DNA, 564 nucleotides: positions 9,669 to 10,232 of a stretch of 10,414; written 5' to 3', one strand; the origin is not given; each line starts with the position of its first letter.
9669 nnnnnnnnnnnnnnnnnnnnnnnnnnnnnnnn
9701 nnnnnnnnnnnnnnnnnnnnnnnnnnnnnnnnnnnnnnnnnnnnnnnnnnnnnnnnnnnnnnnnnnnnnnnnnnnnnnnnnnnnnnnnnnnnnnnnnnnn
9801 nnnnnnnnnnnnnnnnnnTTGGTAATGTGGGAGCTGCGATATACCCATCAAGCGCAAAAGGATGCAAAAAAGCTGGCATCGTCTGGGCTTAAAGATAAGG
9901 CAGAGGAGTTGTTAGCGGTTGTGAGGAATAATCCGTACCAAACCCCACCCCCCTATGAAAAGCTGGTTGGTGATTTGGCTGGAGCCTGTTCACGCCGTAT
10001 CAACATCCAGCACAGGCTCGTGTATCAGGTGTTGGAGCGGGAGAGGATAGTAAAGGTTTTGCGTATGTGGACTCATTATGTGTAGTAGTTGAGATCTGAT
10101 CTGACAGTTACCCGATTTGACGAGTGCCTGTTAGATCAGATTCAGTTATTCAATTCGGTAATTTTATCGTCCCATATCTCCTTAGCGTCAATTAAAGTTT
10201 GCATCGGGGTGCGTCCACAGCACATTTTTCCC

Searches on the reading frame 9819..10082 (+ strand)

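Call 30: search_protein_families(library=ncbifam, max_evalue=0.01, proteins=[window:9819-10082:+])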
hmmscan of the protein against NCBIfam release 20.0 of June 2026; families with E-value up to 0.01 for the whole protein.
window:9819-10082:+ (88 aa): 3 families
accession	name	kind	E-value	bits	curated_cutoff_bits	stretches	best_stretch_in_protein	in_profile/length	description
TIGR02116.1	toxin_Txe_YoeB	equivalog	3.7e-30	104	51.8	1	8-87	1-80/80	Txe/YoeB family addiction module toxin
TIGR02385.1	RelE_StbE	subfamily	4e-06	27.2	27.9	1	5-86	1-84/88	type II toxin-antitoxin system mRNA interferase toxin, RelE/StbE family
TIGR00053.1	TIGR00053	subfamily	0.0027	18.3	87.25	1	4-86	2-87/92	YafQ family addiction module toxin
